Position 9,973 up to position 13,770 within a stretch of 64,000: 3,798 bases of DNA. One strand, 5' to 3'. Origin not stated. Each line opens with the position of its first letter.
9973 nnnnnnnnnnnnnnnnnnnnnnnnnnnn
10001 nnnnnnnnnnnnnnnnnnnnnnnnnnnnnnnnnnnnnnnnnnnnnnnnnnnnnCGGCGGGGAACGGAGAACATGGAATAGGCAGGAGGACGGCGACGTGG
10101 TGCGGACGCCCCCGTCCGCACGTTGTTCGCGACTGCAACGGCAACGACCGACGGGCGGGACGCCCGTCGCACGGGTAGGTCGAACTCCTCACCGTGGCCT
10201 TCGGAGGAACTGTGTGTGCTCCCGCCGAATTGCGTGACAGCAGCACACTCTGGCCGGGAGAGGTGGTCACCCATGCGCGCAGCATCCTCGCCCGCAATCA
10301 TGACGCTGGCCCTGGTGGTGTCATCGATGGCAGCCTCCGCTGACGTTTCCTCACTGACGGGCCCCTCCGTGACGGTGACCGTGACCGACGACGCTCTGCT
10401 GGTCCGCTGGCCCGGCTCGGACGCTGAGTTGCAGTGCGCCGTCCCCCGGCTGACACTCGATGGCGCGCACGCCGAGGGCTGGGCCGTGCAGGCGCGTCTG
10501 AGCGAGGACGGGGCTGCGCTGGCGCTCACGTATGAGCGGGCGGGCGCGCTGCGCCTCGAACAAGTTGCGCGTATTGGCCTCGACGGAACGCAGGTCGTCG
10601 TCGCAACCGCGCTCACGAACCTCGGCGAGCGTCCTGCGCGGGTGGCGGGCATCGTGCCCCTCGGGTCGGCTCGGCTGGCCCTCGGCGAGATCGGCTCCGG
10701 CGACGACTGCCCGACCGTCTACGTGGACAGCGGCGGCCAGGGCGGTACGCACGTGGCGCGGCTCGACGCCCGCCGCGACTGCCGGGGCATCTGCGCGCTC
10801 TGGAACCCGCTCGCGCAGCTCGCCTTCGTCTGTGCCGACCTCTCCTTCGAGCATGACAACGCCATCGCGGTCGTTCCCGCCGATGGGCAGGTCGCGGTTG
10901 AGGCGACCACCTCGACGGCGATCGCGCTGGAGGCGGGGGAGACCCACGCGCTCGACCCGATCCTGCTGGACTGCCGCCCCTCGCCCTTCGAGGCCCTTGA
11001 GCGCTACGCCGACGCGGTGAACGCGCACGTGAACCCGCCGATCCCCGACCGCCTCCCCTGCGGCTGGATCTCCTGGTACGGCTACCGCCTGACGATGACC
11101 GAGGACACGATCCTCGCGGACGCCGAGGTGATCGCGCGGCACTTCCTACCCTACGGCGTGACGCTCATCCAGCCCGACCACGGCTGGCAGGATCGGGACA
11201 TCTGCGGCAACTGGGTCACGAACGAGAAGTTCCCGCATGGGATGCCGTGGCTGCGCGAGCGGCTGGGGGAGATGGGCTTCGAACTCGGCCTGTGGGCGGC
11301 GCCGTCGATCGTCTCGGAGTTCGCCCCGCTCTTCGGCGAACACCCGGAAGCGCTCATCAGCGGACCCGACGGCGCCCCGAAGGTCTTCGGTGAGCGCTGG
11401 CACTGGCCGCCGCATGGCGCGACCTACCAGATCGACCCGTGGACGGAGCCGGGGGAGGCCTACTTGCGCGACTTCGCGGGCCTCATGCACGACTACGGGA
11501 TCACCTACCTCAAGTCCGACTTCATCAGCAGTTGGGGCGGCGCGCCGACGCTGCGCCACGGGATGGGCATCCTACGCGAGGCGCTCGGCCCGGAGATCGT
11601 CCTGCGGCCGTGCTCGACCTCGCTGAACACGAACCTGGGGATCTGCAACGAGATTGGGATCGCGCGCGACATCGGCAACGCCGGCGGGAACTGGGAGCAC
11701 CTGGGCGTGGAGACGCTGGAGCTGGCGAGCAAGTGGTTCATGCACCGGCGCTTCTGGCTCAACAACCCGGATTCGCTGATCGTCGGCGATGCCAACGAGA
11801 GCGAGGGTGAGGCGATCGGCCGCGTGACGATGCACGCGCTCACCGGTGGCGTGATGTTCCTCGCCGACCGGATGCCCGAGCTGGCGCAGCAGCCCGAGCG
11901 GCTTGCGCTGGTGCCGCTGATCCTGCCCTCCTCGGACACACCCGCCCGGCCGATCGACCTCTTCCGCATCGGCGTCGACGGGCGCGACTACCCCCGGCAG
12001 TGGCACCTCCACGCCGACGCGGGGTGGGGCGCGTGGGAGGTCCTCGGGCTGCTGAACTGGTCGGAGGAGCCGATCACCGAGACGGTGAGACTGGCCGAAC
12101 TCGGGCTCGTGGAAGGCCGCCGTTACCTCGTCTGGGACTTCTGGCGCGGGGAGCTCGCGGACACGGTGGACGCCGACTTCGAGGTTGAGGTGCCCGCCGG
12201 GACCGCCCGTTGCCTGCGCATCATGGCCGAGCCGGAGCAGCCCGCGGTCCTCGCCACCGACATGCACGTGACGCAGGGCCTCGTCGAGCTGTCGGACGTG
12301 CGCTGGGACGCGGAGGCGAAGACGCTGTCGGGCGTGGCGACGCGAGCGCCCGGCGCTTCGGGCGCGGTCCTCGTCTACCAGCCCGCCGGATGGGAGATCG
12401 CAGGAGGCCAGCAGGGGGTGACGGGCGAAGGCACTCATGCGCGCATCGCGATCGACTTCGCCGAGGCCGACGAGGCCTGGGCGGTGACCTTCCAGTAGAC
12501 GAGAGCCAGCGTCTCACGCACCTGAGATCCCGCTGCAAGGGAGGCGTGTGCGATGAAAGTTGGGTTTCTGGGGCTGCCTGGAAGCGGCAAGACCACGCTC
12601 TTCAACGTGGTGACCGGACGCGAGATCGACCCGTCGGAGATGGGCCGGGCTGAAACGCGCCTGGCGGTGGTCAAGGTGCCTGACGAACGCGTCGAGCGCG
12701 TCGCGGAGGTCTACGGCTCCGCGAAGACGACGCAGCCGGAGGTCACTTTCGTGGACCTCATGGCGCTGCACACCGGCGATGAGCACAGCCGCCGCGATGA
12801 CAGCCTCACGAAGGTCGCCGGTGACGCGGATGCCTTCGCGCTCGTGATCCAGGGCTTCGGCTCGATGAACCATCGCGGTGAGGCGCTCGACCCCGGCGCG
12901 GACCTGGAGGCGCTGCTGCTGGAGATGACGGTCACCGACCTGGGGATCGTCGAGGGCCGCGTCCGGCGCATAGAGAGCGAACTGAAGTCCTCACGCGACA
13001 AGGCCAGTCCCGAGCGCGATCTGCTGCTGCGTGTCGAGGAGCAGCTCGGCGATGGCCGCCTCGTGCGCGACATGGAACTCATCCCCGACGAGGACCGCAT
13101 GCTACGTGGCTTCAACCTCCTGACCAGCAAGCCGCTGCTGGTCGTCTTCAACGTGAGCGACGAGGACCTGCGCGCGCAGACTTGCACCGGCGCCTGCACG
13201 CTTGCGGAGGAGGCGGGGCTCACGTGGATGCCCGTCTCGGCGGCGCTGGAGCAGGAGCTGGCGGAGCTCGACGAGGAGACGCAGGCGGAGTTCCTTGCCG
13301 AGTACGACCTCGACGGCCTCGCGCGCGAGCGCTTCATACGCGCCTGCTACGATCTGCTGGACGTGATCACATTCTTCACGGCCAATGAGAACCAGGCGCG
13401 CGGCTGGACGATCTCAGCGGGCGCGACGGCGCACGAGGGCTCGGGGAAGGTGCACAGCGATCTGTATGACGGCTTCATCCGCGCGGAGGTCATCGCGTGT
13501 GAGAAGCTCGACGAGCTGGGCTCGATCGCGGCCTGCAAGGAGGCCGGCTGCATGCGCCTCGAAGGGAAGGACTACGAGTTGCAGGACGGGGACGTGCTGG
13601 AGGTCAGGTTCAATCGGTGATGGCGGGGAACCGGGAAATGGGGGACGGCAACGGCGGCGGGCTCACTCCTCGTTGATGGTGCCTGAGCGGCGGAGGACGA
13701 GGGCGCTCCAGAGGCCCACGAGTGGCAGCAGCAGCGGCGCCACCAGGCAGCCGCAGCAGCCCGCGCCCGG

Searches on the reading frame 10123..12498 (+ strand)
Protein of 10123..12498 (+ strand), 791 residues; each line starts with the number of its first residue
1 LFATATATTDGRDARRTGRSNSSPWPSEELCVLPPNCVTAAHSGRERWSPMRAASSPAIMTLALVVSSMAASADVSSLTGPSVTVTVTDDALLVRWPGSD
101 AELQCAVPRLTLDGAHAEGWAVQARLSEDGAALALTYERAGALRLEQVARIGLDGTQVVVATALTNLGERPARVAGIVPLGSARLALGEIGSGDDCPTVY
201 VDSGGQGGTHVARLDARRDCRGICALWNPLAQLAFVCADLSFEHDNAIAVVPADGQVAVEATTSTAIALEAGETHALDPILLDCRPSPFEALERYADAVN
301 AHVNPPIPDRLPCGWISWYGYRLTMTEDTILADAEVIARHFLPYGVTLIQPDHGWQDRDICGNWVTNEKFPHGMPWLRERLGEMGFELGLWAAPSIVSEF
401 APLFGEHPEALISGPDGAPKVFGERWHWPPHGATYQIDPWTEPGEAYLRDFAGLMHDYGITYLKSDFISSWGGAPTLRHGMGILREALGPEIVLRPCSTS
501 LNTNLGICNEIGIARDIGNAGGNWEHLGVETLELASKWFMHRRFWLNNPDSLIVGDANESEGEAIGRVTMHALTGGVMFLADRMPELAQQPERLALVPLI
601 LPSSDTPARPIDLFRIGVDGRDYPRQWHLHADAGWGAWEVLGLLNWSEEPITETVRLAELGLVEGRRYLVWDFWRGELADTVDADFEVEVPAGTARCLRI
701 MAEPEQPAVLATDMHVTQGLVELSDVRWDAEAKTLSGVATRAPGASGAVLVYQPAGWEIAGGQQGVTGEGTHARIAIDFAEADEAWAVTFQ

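Call 80: search_protein_families(library=pfam, proteins=[window:10123-12498:+], max_evalue=0.0001)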
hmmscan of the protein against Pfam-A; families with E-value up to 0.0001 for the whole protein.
window:10123-12498:+ (791 aa): 1 family
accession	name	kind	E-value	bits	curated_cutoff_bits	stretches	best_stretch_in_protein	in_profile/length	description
PF02065.24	Melibiase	-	2e-06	27.5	27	1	337-415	63-147/347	Melibiase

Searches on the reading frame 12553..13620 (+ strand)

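Call 80: search_protein_families(library=pfam, proteins=[window:12553-13620:+], max_evalue=0.0001)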
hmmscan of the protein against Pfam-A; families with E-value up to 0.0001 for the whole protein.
window:12553-13620:+ (355 aa): 1 family
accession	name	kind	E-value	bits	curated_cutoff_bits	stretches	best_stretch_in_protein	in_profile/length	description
PF06071.19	YchF-GTPase_C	-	5e-29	100.7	27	1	272-354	2-84/84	Protein of unknown function (DUF933)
